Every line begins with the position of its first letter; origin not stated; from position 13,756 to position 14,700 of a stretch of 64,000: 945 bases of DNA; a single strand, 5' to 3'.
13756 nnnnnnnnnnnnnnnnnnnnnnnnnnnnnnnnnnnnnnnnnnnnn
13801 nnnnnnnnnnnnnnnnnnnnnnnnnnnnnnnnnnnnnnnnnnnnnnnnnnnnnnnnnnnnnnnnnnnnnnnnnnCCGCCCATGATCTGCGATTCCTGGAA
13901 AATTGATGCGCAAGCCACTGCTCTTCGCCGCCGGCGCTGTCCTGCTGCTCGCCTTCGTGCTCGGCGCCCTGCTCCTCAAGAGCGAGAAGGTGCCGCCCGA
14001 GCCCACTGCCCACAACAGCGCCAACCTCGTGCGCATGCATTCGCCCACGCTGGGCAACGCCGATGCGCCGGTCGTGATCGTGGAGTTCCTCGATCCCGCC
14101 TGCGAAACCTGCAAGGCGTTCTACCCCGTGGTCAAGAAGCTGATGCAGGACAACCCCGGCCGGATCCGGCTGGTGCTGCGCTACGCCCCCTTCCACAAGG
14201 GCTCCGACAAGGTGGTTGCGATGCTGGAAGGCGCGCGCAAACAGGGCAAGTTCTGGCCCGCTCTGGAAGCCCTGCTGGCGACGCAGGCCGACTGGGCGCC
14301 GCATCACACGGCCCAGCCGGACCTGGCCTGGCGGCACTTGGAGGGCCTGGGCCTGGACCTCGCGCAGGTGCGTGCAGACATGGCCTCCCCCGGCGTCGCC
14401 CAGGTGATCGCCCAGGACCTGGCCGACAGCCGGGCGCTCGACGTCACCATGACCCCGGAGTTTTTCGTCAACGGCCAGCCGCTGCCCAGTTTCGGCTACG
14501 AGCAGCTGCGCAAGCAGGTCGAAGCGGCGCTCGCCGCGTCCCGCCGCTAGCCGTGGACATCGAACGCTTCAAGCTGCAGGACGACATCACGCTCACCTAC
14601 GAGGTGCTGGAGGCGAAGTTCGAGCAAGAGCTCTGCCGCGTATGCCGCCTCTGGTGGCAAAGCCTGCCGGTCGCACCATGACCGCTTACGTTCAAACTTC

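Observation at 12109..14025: Two-gene membrane-protein cassette bracketed by a relic and an intact copy of the same dsbA-like 5' end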

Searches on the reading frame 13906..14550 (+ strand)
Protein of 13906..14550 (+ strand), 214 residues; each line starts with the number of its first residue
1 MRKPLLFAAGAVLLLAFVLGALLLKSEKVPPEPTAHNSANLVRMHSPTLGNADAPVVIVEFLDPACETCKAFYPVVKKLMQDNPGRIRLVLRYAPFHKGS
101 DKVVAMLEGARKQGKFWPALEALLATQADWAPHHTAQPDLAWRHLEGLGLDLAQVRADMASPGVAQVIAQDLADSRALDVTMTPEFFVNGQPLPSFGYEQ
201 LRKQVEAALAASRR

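Call 8: search_protein_families(library=pfam, proteins=[window:13906-14550:+], max_evalue=0.01)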
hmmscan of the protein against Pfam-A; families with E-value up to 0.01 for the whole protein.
window:13906-14550:+ (214 aa): 5 families
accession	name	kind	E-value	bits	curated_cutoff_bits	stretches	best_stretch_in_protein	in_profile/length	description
PF13462.12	Thioredoxin_4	-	1.5e-19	71.2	23.2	1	46-206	5-164/165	Thioredoxin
PF01323.26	DSBA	-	2e-08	34.7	25.6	1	141-201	125-186/191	DSBA-like thioredoxin domain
PF13743.12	Thioredoxin_5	-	2.8e-06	27.6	27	0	136-188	111-163/186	Thioredoxin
PF00085.26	Thioredoxin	-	0.00066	20.1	23.5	1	54-89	18-53/103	Thioredoxin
PF13192.12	Thioredoxin_3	-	0.0052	17.2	24.8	0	61-83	5-27/76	Thioredoxin domain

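Call 9: search_protein_families(library=ncbifam, proteins=[window:13906-14550:+], max_evalue=0.01)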
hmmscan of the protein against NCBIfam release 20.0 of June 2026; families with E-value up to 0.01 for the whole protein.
window:13906-14550:+ (214 aa): 5 families
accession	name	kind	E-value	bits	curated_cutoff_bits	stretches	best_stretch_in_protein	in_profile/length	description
NF041057.1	Rcas_1661_fam_Se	equivalog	7.5e-12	45.3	190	1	47-193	82-231/247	Rcas_1661 family thioredoxin-like (seleno)lipoprotein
NF008229.0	PRK10996.1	equivalog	8.2e-05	22.3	125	1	51-90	50-88/141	thioredoxin TrxC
NF008657.0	PRK11657.1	equivalog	0.001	18.4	124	1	48-77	111-140/251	thiol:disulfide interchange protein DsbG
NF047697.1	ThioredTrxAClost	equivalog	0.0023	18.1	140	1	56-88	19-51/105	thioredoxin TrxA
TIGR01068.1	thioredoxin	equivalog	0.0093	16.1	96.8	0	55-89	15-49/101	thioredoxin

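Call 10: find_homologous_proteins(query=window:13906-14550:+, max_evalue=1e-10)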
Query window:13906-14550:+ (214 aa): 5852 proteins with E <= 1e-10 among 8000 candidates; the best 120 are listed.
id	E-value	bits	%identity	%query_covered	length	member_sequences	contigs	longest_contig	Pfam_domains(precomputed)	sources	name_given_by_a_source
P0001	1.9e-137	474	100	100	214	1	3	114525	PF13743.13,PF01323.27,PF13462.13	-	-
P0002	1.0e-135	468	99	100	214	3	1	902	PF13743.13,PF01323.27,PF13462.13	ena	-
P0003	9.7e-134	461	98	100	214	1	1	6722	PF13743.13,PF01323.27,PF13462.13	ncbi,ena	ncbi:MAG: thioredoxin domain-containing protein [Betaproteobacteria bacterium]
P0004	1.0e-133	461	98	100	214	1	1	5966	PF13743.13,PF01323.27,PF13462.13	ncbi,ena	-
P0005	2.6e-133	460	98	100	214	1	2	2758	PF13743.13,PF01323.27,PF13462.13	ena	-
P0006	1.1e-131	455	96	100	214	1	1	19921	PF13743.13,PF01323.27,PF13462.13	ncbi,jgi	jgi:protein-disulfide isomerase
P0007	2.9e-131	453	96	100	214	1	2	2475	PF13743.13,PF01323.27,PF13462.13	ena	-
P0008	3.0e-131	453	96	100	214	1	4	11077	PF13743.13,PF01323.27,PF13462.13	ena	-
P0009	1.0e-130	452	95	100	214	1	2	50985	PF13743.13,PF01323.27,PF13462.13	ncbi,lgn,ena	-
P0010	2.1e-130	451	95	100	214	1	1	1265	PF13743.13,PF01323.27,PF13462.13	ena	-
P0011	3.8e-130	450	95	100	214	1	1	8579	PF13743.13,PF01323.27,PF13462.13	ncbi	-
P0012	8.5e-130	449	94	100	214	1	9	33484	PF13743.13,PF01323.27,PF13462.13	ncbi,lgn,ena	-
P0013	1.0e-129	448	95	100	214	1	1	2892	PF13743.13,PF01323.27,PF13462.13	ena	-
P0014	1.3e-129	448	95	100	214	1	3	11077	PF13743.13,PF01323.27,PF13462.13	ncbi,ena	-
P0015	1.7e-129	448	94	100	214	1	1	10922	PF13743.13,PF01323.27,PF13462.13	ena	-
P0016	3.4e-129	447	94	100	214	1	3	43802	PF13743.13,PF01323.27,PF13462.13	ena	-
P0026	8.1e-122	423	91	100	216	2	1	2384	PF13743.13,PF01323.27,PF13462.13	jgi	jgi:protein-disulfide isomerase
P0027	2.0e-119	415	88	100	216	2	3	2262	PF13743.13,PF01323.27,PF13462.13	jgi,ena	jgi:protein-disulfide isomerase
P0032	1.0e-106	373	80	100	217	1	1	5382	PF13743.13,PF01323.27,PF13462.13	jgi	-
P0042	3.2e-93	329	73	91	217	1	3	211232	PF01323.27,PF13462.13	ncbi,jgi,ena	-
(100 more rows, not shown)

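Call 12: find_encoding_contigs(protein=P0009, flank=8000, max_places=4)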
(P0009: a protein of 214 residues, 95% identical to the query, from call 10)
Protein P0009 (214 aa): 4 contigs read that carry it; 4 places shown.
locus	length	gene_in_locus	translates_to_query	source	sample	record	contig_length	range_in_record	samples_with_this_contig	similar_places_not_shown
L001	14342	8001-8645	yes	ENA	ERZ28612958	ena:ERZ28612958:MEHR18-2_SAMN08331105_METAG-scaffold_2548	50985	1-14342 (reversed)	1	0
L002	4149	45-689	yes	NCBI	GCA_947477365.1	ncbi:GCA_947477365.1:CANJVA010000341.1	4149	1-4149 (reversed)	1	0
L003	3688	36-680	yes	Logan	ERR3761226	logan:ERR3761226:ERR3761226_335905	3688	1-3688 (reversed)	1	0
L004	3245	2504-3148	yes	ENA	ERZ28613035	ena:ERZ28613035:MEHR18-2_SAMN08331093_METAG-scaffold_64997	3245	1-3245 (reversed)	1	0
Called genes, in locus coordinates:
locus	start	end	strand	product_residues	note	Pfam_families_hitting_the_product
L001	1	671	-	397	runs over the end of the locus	-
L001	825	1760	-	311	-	PF01012:ETF, PF00766:ETF_alpha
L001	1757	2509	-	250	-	PF01012:ETF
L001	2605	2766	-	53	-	-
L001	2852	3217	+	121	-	PF12172:zf-ChsH2, PF01796:OB_ChsH2_C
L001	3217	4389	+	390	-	PF22691:Thiolase_C_1, PF02803:Thiolase_C (weak)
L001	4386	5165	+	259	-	PF00596:Aldolase_II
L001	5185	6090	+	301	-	PF00106:adh_short, PF08659:KR, PF13561:adh_short_C2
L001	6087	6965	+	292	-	PF22622:MFE-2_hydrat-2_N, PF13452:FAS1_DH_region (weak), PF01575:MaoC_dehydratas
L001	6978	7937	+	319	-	PF02558:ApbA, PF08546:ApbA_C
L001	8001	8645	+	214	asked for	PF13462:Thioredoxin_4, PF01323:DSBA (faint), PF13743:Thioredoxin_5 (faint)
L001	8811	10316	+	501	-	PF07364:DUF1485, PF07171:MlrC_C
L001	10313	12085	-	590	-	PF02225:PA (weak), PF04389:Peptidase_M28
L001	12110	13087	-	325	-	PF03401:TctC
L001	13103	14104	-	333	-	PF08240:ADH_N, PF00107:ADH_zinc_N, PF13602:ADH_zinc_N_2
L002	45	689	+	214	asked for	PF13462:Thioredoxin_4, PF01323:DSBA (faint), PF13743:Thioredoxin_5 (faint)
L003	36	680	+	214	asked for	PF13462:Thioredoxin_4, PF01323:DSBA (faint), PF13743:Thioredoxin_5 (faint)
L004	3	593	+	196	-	?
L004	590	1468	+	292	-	PF22622:MFE-2_hydrat-2_N, PF13452:FAS1_DH_region (weak), PF01575:MaoC_dehydratas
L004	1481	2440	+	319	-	PF02558:ApbA, PF08546:ApbA_C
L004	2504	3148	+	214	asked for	PF13462:Thioredoxin_4, PF01323:DSBA (faint), PF13743:Thioredoxin_5 (faint)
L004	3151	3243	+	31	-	?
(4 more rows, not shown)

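Call 13: find_encoding_contigs(protein=P0016, flank=8000, max_places=4)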
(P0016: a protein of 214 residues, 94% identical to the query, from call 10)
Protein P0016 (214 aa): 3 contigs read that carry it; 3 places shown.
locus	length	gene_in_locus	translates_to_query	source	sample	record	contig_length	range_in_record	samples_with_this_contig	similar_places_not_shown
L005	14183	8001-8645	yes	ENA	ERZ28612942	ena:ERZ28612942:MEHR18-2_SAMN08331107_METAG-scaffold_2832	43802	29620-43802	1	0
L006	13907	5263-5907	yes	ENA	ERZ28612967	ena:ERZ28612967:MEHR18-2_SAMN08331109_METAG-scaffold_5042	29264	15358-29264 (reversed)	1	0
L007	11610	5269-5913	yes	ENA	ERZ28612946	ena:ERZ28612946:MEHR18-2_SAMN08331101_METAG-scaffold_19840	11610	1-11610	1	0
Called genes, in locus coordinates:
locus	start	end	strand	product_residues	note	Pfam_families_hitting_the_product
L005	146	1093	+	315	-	-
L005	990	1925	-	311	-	PF01012:ETF, PF00766:ETF_alpha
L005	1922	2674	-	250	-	PF01012:ETF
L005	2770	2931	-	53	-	-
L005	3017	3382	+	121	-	PF12172:zf-ChsH2, PF01796:OB_ChsH2_C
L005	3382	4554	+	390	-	PF22691:Thiolase_C_1, PF02803:Thiolase_C (weak)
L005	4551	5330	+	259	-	PF00596:Aldolase_II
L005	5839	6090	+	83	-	-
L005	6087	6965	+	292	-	PF22622:MFE-2_hydrat-2_N, PF13452:FAS1_DH_region (weak), PF01575:MaoC_dehydratas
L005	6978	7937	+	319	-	PF02558:ApbA, PF08546:ApbA_C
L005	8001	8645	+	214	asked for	PF13462:Thioredoxin_4, PF01323:DSBA (faint), PF13743:Thioredoxin_5 (faint)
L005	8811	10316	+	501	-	PF07364:DUF1485, PF07171:MlrC_C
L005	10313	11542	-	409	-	PF04389:Peptidase_M28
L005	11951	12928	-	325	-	PF03401:TctC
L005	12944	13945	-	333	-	PF08240:ADH_N, PF00107:ADH_zinc_N, PF13602:ADH_zinc_N_2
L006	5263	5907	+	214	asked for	PF13462:Thioredoxin_4, PF01323:DSBA (faint), PF13743:Thioredoxin_5 (faint)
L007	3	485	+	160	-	?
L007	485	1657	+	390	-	PF22691:Thiolase_C_1, PF02803:Thiolase_C (weak)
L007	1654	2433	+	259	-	PF00596:Aldolase_II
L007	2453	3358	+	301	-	PF00106:adh_short, PF08659:KR, PF13561:adh_short_C2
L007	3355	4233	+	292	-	PF22622:MFE-2_hydrat-2_N, PF13452:FAS1_DH_region (weak), PF01575:MaoC_dehydratas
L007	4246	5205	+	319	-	PF02558:ApbA, PF08546:ApbA_C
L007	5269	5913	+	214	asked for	PF13462:Thioredoxin_4, PF01323:DSBA (faint), PF13743:Thioredoxin_5 (faint)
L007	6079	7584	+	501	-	PF07364:DUF1485, PF07171:MlrC_C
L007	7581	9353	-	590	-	PF02225:PA (weak), PF04389:Peptidase_M28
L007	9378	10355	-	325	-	PF03401:TctC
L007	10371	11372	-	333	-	PF08240:ADH_N, PF00107:ADH_zinc_N, PF13602:ADH_zinc_N_2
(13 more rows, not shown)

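Call 14: find_encoding_contigs(protein=P0042, flank=8000, max_places=4)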
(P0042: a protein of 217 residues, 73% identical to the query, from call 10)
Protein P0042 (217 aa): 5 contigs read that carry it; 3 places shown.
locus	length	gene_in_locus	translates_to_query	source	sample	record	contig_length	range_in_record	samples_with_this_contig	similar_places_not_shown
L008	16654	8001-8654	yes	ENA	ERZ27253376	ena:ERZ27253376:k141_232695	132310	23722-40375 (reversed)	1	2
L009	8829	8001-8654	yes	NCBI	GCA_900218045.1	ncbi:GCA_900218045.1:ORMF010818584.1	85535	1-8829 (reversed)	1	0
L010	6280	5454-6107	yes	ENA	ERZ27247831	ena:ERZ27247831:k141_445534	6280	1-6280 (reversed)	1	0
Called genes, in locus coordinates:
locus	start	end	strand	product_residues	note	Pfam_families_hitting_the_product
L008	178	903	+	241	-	PF10411:DsbC_N, PF13098:Thioredoxin_2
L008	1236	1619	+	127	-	-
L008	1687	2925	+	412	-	PF02321:OEP (weak)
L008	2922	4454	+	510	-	PF19335:HMBD, PF25917:BSH_RND, PF25919:BSH_CusB, PF25973:BSH_CzcB, PF25869:3HB_CusB, PF25954:Beta-barrel_RND_2, PF25975:CzcB_C, PF25989:YknX_C, +2 more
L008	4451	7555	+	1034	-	PF00873:ACR_tran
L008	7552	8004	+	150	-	PF02600:DsbB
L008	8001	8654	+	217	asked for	PF13462:Thioredoxin_4, PF01323:DSBA (faint)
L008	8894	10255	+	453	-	PF07732:Cu-oxidase_3, PF00394:Cu-oxidase, PF07731:Cu-oxidase_2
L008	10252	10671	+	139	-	PF00034:Cytochrom_C, PF13442:Cytochrome_CBB3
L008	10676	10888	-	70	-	-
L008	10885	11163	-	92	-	PF00403:HMA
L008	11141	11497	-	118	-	PF02411:MerT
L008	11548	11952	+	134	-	PF00376:MerR, PF13411:MerR_1, PF09278:MerR-DNA-bind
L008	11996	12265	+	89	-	PF07467:BLIP (weak)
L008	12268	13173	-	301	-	PF01545:Cation_efflux, PF16916:ZT_dimer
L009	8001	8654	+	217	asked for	PF13462:Thioredoxin_4, PF01323:DSBA (faint)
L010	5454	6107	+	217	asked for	PF13462:Thioredoxin_4, PF01323:DSBA (faint)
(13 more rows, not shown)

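Call 23: find_encoding_contigs(protein=P0026, flank=8000, max_places=4)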
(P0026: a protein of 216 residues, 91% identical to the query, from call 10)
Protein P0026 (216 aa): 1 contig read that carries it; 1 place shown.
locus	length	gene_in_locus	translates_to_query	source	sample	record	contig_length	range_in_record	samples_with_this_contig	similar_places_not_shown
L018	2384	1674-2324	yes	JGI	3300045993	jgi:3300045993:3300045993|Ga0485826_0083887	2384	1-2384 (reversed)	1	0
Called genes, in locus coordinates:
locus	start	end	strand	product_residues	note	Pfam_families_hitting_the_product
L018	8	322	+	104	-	PF01575:MaoC_dehydratas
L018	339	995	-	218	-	PF07589:PEP_exosort_dom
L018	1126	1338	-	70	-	-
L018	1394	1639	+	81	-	-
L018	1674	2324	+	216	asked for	PF13462:Thioredoxin_4, PF01323:DSBA (faint), PF13743:Thioredoxin_5 (faint)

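Call 24: find_encoding_contigs(protein=P0027, flank=8000, max_places=4)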
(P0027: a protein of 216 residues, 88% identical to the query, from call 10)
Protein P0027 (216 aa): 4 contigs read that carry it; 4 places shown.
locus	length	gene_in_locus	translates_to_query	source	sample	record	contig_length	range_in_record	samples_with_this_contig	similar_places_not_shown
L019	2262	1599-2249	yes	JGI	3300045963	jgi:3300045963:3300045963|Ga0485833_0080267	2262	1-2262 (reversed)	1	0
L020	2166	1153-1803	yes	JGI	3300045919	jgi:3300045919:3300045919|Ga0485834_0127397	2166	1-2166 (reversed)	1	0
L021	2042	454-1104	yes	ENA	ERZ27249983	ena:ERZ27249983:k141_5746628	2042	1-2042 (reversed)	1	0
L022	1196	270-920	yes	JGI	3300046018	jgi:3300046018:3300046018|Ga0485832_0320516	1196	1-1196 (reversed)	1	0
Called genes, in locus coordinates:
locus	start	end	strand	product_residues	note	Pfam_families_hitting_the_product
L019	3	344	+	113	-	?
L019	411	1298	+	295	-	PF00892:EamA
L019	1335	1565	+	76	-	-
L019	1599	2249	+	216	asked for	PF13462:Thioredoxin_4, PF01323:DSBA (faint), PF13743:Thioredoxin_5 (faint)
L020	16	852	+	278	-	PF00892:EamA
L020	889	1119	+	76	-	-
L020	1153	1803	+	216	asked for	PF13462:Thioredoxin_4, PF01323:DSBA (faint), PF13743:Thioredoxin_5 (faint)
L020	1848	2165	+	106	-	?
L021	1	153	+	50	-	?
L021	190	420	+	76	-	-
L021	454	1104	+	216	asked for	PF13462:Thioredoxin_4, PF01323:DSBA (faint), PF13743:Thioredoxin_5 (faint)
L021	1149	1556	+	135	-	PF12680:SnoaL_2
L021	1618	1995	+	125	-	-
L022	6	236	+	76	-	-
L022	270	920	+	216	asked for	PF13462:Thioredoxin_4, PF01323:DSBA (faint), PF13743:Thioredoxin_5 (faint)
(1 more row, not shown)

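Call 25: find_encoding_contigs(protein=P0032, flank=8000, max_places=4)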
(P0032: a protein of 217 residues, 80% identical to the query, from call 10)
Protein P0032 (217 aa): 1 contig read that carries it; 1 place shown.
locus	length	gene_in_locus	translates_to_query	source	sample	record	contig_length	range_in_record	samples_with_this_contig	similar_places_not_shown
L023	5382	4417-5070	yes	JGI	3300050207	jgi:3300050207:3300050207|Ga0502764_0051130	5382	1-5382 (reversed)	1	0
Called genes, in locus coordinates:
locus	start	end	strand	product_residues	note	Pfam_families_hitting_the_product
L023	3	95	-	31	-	?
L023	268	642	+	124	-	PF12172:zf-ChsH2, PF01796:OB_ChsH2_C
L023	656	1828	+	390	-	PF02803:Thiolase_C (weak), PF22691:Thiolase_C_1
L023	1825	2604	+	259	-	PF00596:Aldolase_II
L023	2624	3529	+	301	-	PF00106:adh_short, PF08659:KR, PF13561:adh_short_C2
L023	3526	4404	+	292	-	PF22622:MFE-2_hydrat-2_N, PF13452:FAS1_DH_region (weak), PF01575:MaoC_dehydratas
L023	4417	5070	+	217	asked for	PF13462:Thioredoxin_4, PF01323:DSBA (weak), PF13743:Thioredoxin_5 (faint)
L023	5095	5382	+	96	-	?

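Call 32: find_encoding_contigs(protein=P0006, flank=8000, max_places=4)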
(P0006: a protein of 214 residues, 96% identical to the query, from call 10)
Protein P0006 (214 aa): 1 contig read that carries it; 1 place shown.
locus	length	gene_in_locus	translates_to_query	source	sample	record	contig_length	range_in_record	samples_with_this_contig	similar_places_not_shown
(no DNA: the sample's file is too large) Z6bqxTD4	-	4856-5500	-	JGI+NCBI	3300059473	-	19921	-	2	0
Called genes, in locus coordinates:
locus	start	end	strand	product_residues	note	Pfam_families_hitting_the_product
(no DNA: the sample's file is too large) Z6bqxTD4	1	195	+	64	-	?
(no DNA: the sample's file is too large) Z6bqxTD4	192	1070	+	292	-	PF22622:MFE-2_hydrat-2_N, PF13452:FAS1_DH_region (weak), PF01575:MaoC_dehydratas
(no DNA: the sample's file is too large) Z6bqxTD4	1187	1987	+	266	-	PF00892:EamA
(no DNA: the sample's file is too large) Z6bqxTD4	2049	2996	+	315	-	PF02558:ApbA, PF08546:ApbA_C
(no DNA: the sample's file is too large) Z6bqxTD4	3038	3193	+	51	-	-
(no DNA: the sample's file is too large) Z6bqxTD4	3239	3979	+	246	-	PF04191:PEMT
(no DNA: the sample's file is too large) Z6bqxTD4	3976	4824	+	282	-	-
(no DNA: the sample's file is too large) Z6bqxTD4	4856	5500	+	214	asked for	PF13462:Thioredoxin_4, PF01323:DSBA (faint), PF13743:Thioredoxin_5 (faint)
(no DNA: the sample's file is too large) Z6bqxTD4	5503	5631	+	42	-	-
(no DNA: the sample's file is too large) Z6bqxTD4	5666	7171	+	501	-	PF07364:DUF1485, PF07171:MlrC_C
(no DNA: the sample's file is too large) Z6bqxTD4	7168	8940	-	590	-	PF02225:PA (weak), PF04389:Peptidase_M28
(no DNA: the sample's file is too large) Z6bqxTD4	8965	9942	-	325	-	PF03401:TctC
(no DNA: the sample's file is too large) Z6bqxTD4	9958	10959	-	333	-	PF08240:ADH_N, PF00107:ADH_zinc_N, PF13602:ADH_zinc_N_2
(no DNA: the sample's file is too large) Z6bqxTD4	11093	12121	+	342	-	PF03401:TctC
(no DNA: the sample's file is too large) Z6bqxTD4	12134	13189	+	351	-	PF02558:ApbA, PF08546:ApbA_C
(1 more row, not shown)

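Call 58: find_encoding_contigs(protein=P0004, flank=8000, max_places=4)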
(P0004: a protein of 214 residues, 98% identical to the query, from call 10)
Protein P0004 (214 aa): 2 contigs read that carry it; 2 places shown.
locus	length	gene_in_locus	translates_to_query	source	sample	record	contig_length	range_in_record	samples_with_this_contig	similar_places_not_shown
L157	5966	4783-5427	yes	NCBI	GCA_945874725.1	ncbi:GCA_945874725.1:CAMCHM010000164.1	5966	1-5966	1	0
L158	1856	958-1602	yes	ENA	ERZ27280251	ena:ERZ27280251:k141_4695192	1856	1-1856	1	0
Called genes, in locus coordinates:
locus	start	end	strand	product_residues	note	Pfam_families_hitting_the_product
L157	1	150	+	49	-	?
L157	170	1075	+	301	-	PF00106:adh_short, PF08659:KR, PF13561:adh_short_C2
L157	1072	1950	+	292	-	PF22622:MFE-2_hydrat-2_N, PF13452:FAS1_DH_region (weak), PF01575:MaoC_dehydratas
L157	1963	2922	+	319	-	PF02558:ApbA, PF08546:ApbA_C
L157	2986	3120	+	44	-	-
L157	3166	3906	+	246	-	PF04191:PEMT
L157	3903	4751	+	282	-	-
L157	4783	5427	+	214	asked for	PF13462:Thioredoxin_4, PF01323:DSBA (faint), PF13743:Thioredoxin_5 (faint)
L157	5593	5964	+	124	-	?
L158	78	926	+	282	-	-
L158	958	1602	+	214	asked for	PF13462:Thioredoxin_4, PF01323:DSBA (faint), PF13743:Thioredoxin_5 (faint)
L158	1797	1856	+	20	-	?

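Call 59: find_encoding_contigs(protein=P0003, flank=8000, max_places=4)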
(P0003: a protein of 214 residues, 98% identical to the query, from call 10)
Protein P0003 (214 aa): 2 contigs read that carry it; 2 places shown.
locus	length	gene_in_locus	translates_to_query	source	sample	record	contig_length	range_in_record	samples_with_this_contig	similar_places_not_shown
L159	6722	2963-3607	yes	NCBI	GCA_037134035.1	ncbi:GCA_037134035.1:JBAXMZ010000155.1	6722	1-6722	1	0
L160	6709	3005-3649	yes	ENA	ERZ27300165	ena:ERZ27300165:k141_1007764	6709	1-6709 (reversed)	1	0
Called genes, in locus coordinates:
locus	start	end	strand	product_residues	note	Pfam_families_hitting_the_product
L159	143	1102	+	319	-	PF02558:ApbA, PF08546:ApbA_C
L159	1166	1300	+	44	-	-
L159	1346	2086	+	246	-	PF04191:PEMT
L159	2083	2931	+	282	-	-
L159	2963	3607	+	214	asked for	PF13462:Thioredoxin_4, PF01323:DSBA (faint), PF13743:Thioredoxin_5 (faint)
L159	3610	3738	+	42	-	-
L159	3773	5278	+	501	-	PF07364:DUF1485, PF07171:MlrC_C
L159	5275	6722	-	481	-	PF04389:Peptidase_M28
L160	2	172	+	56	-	?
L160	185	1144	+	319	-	PF02558:ApbA, PF08546:ApbA_C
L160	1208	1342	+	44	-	-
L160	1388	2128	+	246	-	PF04191:PEMT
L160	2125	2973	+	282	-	-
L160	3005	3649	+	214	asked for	PF13462:Thioredoxin_4, PF01323:DSBA (faint), PF13743:Thioredoxin_5 (faint)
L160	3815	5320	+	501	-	PF07364:DUF1485, PF07171:MlrC_C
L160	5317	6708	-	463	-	?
